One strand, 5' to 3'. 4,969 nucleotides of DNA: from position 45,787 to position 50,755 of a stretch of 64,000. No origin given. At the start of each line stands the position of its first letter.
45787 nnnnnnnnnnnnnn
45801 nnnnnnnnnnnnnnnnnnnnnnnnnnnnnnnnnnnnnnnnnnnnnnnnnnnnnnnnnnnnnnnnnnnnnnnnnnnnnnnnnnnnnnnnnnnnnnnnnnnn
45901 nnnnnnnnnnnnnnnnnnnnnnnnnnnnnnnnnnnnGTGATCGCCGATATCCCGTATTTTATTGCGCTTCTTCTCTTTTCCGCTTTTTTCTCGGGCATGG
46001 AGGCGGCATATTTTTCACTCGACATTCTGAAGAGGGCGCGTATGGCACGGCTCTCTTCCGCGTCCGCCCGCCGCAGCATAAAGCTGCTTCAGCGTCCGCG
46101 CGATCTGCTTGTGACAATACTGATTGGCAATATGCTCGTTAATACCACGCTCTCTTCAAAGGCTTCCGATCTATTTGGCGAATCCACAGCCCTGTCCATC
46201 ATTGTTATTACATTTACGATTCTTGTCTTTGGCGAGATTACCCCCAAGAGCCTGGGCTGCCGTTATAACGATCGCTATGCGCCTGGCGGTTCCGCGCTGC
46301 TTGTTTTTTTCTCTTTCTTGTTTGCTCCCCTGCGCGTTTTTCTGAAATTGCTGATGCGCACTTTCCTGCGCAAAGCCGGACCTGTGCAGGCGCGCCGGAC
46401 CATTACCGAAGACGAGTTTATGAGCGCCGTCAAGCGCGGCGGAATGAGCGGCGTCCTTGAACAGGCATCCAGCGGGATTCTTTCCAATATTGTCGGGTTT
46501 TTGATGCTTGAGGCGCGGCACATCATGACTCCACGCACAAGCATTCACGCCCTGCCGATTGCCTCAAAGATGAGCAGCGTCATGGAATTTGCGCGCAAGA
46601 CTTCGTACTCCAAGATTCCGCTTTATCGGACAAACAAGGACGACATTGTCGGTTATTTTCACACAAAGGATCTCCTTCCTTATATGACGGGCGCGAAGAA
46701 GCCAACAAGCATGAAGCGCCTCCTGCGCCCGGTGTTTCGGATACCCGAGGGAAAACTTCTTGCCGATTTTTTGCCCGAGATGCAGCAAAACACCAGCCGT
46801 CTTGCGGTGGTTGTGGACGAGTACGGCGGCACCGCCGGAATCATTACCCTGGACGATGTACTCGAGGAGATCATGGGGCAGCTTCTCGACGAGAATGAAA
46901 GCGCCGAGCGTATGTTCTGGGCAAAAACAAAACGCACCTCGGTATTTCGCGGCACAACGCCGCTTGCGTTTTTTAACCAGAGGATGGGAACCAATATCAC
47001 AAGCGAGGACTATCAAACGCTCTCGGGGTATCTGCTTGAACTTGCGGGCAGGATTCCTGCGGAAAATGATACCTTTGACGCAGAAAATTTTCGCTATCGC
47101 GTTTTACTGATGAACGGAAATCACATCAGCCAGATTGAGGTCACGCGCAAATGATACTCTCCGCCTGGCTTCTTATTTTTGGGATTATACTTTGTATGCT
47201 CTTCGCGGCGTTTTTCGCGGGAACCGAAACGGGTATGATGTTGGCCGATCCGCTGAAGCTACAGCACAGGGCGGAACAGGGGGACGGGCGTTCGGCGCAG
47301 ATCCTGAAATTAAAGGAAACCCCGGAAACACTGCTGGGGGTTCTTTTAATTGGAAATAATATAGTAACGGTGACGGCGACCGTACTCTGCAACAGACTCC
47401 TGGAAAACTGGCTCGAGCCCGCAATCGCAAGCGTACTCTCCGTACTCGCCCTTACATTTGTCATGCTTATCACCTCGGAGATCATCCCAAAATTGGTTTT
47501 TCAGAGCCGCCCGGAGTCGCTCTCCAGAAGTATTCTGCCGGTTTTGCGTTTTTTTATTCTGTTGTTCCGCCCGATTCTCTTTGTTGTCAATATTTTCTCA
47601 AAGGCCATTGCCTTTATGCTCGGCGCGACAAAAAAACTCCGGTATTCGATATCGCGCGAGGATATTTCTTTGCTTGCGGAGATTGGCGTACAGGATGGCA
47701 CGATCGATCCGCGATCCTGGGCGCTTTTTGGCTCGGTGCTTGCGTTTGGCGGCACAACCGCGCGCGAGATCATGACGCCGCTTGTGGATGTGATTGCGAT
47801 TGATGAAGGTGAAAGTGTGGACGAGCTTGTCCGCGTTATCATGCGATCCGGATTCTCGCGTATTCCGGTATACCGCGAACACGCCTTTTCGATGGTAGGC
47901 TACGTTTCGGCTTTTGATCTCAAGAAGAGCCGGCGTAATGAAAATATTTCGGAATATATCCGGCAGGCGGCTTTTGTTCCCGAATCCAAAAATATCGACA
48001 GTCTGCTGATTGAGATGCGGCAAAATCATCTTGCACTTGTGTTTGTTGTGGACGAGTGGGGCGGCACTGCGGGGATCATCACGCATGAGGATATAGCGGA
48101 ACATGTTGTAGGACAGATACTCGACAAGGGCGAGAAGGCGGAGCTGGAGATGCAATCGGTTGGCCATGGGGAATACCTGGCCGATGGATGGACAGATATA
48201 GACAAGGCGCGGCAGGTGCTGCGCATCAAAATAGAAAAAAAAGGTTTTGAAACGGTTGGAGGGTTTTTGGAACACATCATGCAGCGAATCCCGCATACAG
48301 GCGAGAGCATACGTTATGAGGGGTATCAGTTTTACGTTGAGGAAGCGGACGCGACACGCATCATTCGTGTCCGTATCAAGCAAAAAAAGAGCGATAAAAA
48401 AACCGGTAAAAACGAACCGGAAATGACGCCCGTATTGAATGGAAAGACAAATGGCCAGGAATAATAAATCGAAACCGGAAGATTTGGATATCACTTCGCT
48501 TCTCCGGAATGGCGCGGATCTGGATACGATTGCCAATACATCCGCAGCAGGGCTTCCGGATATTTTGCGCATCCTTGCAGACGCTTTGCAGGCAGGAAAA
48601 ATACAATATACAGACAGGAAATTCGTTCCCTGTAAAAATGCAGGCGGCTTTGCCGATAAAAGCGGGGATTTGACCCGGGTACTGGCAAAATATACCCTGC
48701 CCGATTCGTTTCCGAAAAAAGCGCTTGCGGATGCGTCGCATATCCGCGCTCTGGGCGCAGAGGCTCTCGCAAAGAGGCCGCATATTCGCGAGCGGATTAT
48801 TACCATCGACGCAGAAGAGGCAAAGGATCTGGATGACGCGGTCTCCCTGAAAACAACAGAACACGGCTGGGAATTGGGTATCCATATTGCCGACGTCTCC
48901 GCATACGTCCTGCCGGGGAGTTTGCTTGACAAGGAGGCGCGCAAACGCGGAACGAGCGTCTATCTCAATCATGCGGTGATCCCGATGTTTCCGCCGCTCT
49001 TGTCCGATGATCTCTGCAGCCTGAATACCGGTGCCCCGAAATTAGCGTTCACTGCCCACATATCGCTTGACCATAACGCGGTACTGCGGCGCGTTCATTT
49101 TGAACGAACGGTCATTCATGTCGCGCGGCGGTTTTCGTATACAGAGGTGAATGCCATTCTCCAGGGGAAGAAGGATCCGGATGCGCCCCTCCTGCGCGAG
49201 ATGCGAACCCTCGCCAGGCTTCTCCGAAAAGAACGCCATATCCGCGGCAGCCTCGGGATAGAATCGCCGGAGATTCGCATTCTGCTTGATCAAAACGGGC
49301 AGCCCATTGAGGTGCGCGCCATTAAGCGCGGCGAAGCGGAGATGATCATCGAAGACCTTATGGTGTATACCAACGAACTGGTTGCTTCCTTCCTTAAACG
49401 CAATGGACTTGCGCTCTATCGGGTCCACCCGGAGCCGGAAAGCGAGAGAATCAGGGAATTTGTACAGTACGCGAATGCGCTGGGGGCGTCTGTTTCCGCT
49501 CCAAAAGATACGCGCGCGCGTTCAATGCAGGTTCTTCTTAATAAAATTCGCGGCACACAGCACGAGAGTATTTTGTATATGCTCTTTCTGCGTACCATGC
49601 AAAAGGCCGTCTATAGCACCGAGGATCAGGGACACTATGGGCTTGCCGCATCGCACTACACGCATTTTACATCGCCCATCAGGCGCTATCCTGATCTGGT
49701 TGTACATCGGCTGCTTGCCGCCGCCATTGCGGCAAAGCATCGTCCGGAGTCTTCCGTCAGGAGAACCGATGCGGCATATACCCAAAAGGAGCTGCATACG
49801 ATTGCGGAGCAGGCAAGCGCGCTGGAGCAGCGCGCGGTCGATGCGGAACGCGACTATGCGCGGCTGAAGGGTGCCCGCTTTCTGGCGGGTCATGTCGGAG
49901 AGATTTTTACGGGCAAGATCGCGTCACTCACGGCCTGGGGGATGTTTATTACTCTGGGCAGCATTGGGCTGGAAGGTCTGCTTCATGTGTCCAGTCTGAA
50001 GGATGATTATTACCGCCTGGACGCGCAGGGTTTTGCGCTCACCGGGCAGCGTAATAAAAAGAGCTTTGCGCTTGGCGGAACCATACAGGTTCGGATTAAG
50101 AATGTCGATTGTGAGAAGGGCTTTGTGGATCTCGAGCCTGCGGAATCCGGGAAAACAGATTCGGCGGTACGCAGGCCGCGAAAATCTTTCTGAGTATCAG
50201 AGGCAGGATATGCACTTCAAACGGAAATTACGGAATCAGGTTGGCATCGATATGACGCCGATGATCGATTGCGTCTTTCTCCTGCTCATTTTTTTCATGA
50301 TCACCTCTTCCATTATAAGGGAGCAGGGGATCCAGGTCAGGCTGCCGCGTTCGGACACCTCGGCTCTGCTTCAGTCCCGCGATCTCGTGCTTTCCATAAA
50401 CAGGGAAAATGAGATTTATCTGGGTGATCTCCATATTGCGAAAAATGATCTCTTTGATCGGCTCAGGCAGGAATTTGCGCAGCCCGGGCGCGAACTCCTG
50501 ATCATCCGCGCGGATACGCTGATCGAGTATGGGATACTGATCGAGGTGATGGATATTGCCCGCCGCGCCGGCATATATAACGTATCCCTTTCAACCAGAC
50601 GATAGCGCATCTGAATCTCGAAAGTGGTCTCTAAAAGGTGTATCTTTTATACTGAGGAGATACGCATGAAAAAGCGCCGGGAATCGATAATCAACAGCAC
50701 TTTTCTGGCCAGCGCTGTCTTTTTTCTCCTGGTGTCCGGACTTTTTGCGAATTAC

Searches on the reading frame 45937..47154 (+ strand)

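Call 36: search_protein_families(library=pfam, proteins=[window:45937-47154:+], max_evalue=0.00001)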
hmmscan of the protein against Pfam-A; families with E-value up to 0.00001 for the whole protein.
window:45937-47154:+ (405 aa): 3 families
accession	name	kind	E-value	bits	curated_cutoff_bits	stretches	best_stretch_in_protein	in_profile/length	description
PF01595.25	CNNM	-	2.8e-37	128.6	28.4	1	8-176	3-179/181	Cyclin M transmembrane N-terminal domain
PF03471.22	CorC_HlyC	-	2e-17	63.4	27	1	334-404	7-79/81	Transporter associated domain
PF00571.33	CBS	-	1.9e-11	44.5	24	1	264-313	7-56/57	CBS domain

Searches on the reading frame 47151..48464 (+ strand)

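Call 36: search_protein_families(library=pfam, proteins=[window:47151-48464:+], max_evalue=0.00001)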
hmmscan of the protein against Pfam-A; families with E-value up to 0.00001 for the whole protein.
window:47151-48464:+ (437 aa): 3 families
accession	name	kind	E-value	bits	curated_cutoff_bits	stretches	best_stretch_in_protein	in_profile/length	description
PF01595.25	CNNM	-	1.7e-39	135.8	28.4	1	11-187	2-179/181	Cyclin M transmembrane N-terminal domain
PF03471.22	CorC_HlyC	-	4.4e-19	68.7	27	1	337-411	3-79/81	Transporter associated domain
PF00571.33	CBS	-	1.2e-13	51.6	24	1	204-259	1-53/57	CBS domain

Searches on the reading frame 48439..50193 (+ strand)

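Call 36: search_protein_families(library=pfam, proteins=[window:48439-50193:+], max_evalue=0.00001)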
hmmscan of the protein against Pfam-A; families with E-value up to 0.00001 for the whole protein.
window:48439-50193:+ (584 aa): 2 families
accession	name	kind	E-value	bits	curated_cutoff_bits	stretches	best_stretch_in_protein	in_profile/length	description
PF00773.25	RNB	-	6.1e-102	341.7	29.3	1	119-430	8-324/326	RNB domain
PF00575.29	S1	-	1.2e-07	32.4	22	1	486-565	4-71/74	S1 RNA binding domain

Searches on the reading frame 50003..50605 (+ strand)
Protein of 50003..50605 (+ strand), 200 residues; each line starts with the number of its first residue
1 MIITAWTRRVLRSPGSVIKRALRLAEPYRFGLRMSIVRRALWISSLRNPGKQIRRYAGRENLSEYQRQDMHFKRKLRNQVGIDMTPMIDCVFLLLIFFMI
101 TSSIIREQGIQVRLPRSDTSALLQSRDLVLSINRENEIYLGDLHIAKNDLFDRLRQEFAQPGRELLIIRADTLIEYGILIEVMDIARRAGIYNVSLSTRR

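Call 37: search_protein_families(library=pfam, proteins=[window:50003-50605:+], max_evalue=0.00001)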
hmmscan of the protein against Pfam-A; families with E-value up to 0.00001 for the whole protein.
window:50003-50605:+ (200 aa): 1 family
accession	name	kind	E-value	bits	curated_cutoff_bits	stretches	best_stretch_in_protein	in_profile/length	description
PF02472.21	ExbD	-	1.2e-30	106.6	25.4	1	78-199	4-126/128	Biopolymer transport protein ExbD/TolR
